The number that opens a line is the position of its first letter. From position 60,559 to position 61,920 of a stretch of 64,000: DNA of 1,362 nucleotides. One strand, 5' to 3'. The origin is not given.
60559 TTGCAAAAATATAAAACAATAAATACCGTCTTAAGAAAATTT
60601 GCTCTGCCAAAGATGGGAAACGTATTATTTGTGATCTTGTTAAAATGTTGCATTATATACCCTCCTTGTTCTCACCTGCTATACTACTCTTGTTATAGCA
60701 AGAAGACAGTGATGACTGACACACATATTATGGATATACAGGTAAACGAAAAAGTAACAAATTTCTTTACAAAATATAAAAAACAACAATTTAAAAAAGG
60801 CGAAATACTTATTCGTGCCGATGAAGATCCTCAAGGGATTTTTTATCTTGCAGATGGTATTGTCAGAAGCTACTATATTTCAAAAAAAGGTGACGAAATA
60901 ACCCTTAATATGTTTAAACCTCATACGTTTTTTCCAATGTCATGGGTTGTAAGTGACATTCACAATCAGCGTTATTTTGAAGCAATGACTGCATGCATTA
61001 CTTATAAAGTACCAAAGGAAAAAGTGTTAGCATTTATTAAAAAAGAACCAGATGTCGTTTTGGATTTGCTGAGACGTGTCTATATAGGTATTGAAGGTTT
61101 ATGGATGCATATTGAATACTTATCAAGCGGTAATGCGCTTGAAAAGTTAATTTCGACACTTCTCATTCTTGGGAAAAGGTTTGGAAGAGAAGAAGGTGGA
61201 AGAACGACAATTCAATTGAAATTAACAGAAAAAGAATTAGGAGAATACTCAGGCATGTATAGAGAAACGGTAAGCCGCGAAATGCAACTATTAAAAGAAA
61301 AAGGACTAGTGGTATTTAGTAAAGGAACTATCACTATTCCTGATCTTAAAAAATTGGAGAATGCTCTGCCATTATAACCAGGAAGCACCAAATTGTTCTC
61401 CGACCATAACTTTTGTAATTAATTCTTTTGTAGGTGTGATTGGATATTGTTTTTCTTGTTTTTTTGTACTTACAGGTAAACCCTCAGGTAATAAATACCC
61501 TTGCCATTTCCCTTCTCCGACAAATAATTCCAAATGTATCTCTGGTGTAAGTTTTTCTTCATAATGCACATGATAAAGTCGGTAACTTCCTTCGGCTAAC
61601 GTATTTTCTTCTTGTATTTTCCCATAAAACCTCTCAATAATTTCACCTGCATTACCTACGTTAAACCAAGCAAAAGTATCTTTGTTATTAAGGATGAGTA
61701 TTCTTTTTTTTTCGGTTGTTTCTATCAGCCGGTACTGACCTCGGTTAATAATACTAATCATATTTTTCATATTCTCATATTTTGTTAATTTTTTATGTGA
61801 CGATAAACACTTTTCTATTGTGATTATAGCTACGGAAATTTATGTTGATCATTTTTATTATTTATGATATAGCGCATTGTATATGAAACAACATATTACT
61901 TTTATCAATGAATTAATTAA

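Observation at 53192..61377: Three-gene module (Crp/Fnr regulator, bPH_2 membrane protein, tiny 2-TM protein) present twice 6 kb apart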

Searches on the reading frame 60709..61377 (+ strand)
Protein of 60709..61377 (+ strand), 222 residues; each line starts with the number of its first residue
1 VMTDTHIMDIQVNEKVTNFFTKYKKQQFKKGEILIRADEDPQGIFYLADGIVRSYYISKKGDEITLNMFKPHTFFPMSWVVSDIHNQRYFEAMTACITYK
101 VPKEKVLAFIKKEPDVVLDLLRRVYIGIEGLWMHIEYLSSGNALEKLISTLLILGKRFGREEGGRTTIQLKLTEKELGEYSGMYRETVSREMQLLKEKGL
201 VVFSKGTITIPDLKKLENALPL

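Call 4: search_protein_families(library=pfam, proteins=[window:60709-61377:+], max_evalue=1)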
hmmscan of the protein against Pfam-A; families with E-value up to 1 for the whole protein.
window:60709-61377:+ (222 aa): 8 families
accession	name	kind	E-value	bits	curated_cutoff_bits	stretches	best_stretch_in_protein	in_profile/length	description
PF13545.12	HTH_Crp_2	-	1.3e-15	57.5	27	1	145-218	1-69/70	Crp-like helix-turn-helix domain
PF00027.35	cNMP_binding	-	3.1e-13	50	27.5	1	26-112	2-88/89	Cyclic nucleotide-binding domain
PF00325.26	Crp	-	0.00083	19.5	21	1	170-200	1-31/32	Bacterial regulatory proteins, crp family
PF12802.13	MarR_2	-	0.016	15.8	27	1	172-202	21-51/61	MarR family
PF01978.25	TrmB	-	0.048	14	25.6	1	172-207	23-58/68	Sugar-specific transcriptional regulator TrmB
PF00392.27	GntR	-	0.11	12.7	27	1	164-206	16-59/64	Bacterial regulatory proteins, gntR family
PF25213.1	HVO_A0261_N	-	0.21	11.9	35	1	172-205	25-58/86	HVO_A0261 N-terminal domain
PF25180.1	Gp54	-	0.81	10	27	0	8-34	1-27/65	Phage antiviral trigger protein Gp54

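Call 8: search_protein_families(library=ncbifam, proteins=[window:60709-61377:+], max_evalue=1)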
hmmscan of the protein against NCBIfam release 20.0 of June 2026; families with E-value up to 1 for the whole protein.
window:60709-61377:+ (222 aa): 15 families
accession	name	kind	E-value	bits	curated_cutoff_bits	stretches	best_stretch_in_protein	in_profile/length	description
NF008365.0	PRK11161.1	subfamily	1.7e-15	57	228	1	24-217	48-240/250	fumarate/nitrate reduction transcriptional regulator Fnr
TIGR03697.1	NtcA_cyano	equivalog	2.1e-15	57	244.95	1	42-216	12-188/193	global nitrogen regulator NtcA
NF008732.0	PRK11753.1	equivalog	2.4e-11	43.5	266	1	7-209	7-209/214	cAMP-activated global transcriptional regulator CRP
NF006901.0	PRK09392.1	equivalog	7.6e-10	38.5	211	1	25-218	32-219/236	transcriptional activator FtrB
NF045989.1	TransRegFnrLRhodb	equivalog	1.4e-09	37.5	300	1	93-217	106-232/245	transcriptional regulator FnrL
NF050806.1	TransRegFixKCaul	equivalog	2.8e-08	33.3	300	1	22-203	22-196/215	transcriptional regulator FixK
NF010499.0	PRK13918.1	equivalog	4.4e-08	32.9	274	1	26-218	15-199/205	CRP/FNR family transcriptional regulator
NF041163.2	encap_f2b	equivalog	1.4e-05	24.5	400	1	10-115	82-188/450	family 2B encapsulin nanocompartment shell protein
NF053664.1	TransRegPtrACyano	equivalog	5e-05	22.7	300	1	44-203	30-182/196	Crp/Fnr family transcriptional regulator PtrA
NF050815.1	TransActFtrBCaul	equivalog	0.00025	20.4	300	1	25-202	34-206/251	transcriptional activator FtrB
NF007707.0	PRK10402.1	subfamily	0.00083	19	180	1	22-105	30-113/226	transcriptional regulator YeiL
NF052518.1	TransRegLdrP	equivalog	0.0009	19.3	300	1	27-218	3-186/195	transcriptional regulator LdrP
TIGR00122.1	birA_repr_reg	equivalog_domain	0.014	15.3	70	1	175-206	17-48/69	biotin operon repressor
TIGR02404.1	trehalos_R_Bsub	equivalog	0.021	14.5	211.95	1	173-208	26-63/233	trehalose operon repressor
NF033788.1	HTH_metalloreg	subfamily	0.039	13.8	55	1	174-202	28-56/77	metalloregulator ArsR/SmtB family transcription factor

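Call 66: find_homologous_proteins(query=window:60712-61374:+, max_evalue=1e-10)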
Query window:60712-61374:+ (221 aa): 259 proteins with E <= 1e-10 among 599 candidates; the best 120 are listed.
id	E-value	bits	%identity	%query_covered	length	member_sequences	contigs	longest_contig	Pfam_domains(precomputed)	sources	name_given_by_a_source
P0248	5.8e-142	488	100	100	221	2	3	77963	PF13545.13,PF00027.36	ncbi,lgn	-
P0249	2.3e-98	346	81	89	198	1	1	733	PF13545.13,PF00027.36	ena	-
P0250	6.6e-94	331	68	97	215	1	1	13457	PF13545.13,PF00027.36,PF00325.27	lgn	-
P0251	1.2e-92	327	69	94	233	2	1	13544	PF13545.13,PF00027.36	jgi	-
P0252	1.5e-92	327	68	97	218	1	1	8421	PF13545.13,PF00027.36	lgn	-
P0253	6.2e-92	325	67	97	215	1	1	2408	PF13545.13,PF00027.36,PF00325.27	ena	-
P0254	1.3e-87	311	65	97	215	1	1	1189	PF13545.13,PF00027.36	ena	-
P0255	6.5e-87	309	64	97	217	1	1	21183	PF13545.13,PF00027.36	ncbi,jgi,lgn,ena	jgi:CRP-like cAMP-binding protein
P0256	1.2e-86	308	65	87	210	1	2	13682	PF13545.13,PF00027.36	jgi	jgi:CRP-like cAMP-binding protein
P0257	1.4e-86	308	65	95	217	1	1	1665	PF13545.13,PF00027.36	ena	-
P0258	4.8e-86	306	63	97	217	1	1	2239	PF13545.13,PF00027.36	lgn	-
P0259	1.3e-83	298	64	94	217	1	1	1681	PF13545.13,PF00027.36,PF00325.27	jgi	jgi:CRP-like cAMP-binding protein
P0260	1.9e-81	291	59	97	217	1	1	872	PF13545.13,PF00027.36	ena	-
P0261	2.0e-78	281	56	96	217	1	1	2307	PF13545.13,PF00027.36,PF00325.27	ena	-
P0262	2.5e-77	277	56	97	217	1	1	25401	PF13545.13,PF00027.36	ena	-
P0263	5.6e-77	276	58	97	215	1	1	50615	PF13545.13,PF00027.36,PF00325.27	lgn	-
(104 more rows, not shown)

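Call 67: find_related_loci(query=window:60712-61374:+, collection=metagenome_contigs, flank=3500)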
Query window:60712-61374:+ (221 aa) in metagenome_contigs; peptide patterns used: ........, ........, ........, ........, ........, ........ (x = any residue, [..] = any of these).
242 stretches matched a pattern; 3 encode a relative of the query (tblastn E <= 1e-3); 3 distinct loci.
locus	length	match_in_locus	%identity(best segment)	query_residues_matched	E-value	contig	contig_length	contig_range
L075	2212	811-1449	50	7-219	9e-82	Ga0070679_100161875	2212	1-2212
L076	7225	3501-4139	50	7-219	5e-76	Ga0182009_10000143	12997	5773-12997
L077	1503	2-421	66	83-221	2e-61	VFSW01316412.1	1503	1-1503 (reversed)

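Call 68: find_encoding_contigs(protein=P0248, flank=2000, max_places=2)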
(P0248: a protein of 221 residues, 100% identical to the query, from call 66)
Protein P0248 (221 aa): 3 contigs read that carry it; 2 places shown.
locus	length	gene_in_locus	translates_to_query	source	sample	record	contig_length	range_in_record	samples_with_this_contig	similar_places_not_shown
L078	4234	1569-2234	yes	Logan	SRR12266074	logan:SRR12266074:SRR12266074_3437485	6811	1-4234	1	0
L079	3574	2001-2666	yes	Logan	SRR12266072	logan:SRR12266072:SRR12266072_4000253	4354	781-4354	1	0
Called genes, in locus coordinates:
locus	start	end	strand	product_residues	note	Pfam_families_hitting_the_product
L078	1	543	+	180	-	?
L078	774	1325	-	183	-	-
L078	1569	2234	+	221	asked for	PF00027:cNMP_binding, PF13545:HTH_Crp_2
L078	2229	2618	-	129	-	-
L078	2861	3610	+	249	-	PF00106:adh_short, PF08659:KR, PF13561:adh_short_C2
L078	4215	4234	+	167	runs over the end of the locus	-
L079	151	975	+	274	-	-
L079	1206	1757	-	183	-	-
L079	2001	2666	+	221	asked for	PF00027:cNMP_binding, PF13545:HTH_Crp_2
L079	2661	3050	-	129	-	-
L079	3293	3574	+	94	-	?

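Call 70: find_encoding_contigs(protein=P0251, flank=4000, max_places=2)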
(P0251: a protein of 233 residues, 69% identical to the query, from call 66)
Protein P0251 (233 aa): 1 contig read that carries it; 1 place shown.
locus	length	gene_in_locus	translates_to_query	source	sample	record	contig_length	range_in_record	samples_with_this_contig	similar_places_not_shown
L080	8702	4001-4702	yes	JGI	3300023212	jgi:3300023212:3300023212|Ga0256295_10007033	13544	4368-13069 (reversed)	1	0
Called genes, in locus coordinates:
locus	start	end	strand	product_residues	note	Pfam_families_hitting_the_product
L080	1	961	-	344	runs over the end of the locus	PF02661:Fic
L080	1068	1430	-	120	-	-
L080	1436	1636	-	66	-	-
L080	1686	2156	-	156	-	PF00782:DSPc, PF22784:PTP-SAK, PF22785:Tc-R-P, PF22741:PTP-NADK (weak)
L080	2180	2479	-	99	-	PF02148:zf-UBP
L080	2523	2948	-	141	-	-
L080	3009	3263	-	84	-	-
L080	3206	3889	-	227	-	-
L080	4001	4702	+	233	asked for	PF00027:cNMP_binding, PF13545:HTH_Crp_2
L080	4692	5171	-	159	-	-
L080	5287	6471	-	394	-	PF00083:Sugar_tr, PF03825:Nuc_H_symport (weak), PF07690:MFS_1, PF13347:MFS_2 (faint), PF12832:MFS_1_like, PF06779:MFS_4, PF07690:MFS_1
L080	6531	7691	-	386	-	-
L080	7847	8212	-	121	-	PF03779:SPW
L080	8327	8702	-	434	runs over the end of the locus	PF05977:MFS_3, PF07690:MFS_1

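Call 71: find_encoding_contigs(protein=P0263, flank=4000, max_places=2)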
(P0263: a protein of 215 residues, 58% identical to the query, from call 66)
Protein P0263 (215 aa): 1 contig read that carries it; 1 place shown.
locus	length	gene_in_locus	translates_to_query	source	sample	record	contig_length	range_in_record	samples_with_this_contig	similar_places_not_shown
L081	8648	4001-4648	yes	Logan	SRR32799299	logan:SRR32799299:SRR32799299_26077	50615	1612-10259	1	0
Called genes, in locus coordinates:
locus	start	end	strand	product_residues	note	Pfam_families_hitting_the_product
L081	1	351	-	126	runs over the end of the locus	PF03551:PadR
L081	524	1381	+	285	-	PF02673:BacA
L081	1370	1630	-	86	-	-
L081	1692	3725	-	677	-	-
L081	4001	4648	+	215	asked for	PF00027:cNMP_binding, PF13545:HTH_Crp_2, PF00325:Crp (weak)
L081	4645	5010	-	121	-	-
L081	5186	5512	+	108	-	PF03779:SPW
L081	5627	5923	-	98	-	-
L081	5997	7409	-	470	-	PF00033:Cytochrome_B, PF13631:Cytochrom_B_N_2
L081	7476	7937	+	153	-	PF03449:GreA_GreB_N, PF01272:GreA_GreB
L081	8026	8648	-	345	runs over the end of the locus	PF00348:polyprenyl_synt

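Call 78: search_solved_structures(query=window:60712-61374:+, max_evalue=0.00001)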
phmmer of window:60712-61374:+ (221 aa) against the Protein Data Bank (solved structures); distinct sequences matched with E-value up to 0.00001: 44.
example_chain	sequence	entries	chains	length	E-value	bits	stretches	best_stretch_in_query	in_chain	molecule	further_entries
8h3v_X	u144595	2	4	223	4.6e-14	55.8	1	26-209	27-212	NtcA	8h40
3la2_A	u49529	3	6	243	6.1e-14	55.4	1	26-209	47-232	Global nitrogen regulator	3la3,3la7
2xgx_A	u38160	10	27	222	1.1e-13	54.5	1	24-209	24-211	GLOBAL NITROGEN REGULATOR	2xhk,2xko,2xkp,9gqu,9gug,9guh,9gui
9qly_A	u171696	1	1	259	2.8e-11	46.7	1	23-211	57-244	FNR type regulator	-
9qlt_A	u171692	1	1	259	3.3e-11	46.5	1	23-211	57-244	FNR type regulator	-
3dv8_A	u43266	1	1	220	7.1e-11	45.4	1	24-217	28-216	transcriptional regulator, Crp/Fnr family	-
8qto_A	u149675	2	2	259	7.2e-11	45.4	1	23-211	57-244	FNR type regulator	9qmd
9qll_A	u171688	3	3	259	8.5e-11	45.1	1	23-211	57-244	FNR type regulator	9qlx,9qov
9qmc_A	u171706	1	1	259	8.5e-11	45.1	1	23-211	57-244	FNR type regulator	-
5cvr_A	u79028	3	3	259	8.6e-11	45.1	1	23-211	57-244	FNR type regulator | FNR regulator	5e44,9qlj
4bh9_A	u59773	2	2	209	2e-09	40.6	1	26-207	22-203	cAMP-activated global transcriptional regulator CRP | CAMP RECEPTOR PROTEIN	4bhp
1hw5_A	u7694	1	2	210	2.2e-09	40.5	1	26-207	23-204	CATABOLITE GENE ACTIVATOR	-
4i02_A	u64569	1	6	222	3e-09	40.1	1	26-207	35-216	Catabolite gene activator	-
2zcw_A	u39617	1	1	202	4e-09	39.7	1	26-216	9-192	Transcriptional regulator, FNR/CRP family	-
1g6n_A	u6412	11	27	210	9.1e-09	38.5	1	26-207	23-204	CATABOLITE GENE ACTIVATOR PROTEIN | PROTEIN (CATABOLITE GENE ACTIVATOR PROTEIN) | Catabolite gene activator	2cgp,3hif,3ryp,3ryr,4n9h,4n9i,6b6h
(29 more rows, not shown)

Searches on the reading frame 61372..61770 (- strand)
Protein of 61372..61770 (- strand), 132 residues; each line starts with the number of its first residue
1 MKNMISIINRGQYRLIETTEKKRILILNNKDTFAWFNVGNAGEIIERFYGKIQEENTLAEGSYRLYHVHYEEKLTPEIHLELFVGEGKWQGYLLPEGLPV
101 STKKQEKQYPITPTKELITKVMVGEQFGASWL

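Call 75: search_protein_families(library=pfam, proteins=[window:61372-61770:-], max_evalue=0.001)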
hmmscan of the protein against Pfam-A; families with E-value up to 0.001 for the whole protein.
window:61372-61770:- (132 aa): 0 families
